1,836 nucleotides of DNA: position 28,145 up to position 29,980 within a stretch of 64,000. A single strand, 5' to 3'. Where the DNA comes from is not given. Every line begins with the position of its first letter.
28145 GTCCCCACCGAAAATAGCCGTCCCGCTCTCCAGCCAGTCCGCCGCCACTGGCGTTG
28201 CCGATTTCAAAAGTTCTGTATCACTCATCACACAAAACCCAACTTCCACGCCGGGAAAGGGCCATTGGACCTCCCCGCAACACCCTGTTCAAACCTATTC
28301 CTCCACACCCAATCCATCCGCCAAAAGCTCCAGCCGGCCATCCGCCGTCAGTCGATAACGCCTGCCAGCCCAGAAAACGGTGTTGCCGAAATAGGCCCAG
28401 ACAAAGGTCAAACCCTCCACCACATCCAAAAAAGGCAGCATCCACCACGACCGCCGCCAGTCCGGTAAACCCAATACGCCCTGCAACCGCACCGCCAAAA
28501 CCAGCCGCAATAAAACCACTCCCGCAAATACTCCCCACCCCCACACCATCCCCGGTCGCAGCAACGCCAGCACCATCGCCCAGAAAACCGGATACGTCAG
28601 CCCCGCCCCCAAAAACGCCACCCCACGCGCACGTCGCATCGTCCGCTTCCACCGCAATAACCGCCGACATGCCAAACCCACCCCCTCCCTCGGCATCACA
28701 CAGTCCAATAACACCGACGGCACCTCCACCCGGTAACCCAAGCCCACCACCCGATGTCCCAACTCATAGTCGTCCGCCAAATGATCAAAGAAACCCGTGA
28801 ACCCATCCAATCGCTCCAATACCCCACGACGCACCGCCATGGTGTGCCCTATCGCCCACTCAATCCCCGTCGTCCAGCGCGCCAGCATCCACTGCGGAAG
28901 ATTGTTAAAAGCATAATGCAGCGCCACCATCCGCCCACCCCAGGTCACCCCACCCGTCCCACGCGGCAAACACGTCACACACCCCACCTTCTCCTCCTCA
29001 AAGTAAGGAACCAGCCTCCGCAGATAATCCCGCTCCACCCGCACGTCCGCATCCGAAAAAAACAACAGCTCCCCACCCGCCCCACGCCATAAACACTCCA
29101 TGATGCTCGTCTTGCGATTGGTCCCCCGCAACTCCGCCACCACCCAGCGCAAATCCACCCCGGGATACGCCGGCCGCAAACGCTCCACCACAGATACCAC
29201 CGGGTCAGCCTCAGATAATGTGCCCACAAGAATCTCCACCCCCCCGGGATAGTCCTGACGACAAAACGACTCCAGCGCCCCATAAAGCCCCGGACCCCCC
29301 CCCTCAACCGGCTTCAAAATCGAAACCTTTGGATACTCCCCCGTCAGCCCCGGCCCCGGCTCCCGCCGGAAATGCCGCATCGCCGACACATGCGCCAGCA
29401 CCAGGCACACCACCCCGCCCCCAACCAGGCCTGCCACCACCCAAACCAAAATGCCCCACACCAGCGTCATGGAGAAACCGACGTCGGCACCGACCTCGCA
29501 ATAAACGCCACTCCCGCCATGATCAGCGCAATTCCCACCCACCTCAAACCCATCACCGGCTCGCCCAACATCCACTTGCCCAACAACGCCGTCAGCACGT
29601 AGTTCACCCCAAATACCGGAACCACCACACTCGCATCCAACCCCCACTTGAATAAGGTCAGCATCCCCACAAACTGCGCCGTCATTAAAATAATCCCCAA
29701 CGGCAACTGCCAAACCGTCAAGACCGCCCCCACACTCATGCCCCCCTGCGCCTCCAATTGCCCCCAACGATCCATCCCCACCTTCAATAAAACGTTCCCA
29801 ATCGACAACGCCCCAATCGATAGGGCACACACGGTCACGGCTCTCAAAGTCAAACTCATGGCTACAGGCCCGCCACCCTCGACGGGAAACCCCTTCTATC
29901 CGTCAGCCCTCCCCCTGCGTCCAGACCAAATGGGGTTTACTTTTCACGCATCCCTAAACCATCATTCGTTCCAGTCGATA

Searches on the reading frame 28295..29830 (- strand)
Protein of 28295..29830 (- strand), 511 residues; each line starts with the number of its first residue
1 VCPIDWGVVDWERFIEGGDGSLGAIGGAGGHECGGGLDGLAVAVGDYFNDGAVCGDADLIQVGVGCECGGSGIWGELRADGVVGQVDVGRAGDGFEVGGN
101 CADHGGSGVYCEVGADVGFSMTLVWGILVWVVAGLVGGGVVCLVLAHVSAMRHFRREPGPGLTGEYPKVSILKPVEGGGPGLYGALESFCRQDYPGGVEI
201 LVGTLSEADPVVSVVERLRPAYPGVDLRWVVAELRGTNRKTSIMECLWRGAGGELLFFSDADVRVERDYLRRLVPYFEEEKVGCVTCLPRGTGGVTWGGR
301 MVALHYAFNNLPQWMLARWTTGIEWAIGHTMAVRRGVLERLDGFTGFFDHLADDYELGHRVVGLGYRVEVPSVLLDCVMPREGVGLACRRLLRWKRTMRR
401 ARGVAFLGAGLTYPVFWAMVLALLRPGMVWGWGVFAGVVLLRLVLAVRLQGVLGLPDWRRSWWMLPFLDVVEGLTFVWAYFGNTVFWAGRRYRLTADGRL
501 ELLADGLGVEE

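Call 18: search_protein_families(library=pfam, proteins=[window:28295-29830:-], max_evalue=0.00001)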
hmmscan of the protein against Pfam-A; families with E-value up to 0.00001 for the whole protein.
window:28295-29830:- (511 aa): 4 families
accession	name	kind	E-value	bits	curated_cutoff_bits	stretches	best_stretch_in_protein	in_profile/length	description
PF13506.12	Glyco_transf_21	-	1.2e-32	113.2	21.7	1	223-396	1-174/174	Glycosyl transferase family 21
PF13641.12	Glyco_tranf_2_3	-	1.3e-17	65.1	27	1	186-397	20-230/230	Glycosyltransferase like family 2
PF13632.12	Glyco_trans_2_3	-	4.4e-11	43.4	27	1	260-444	6-197/198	Glycosyl transferase family group 2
PF00535.33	Glycos_transf_2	-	1.1e-06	29.1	23.3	1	182-340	13-166/168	Glycosyl transferase family 2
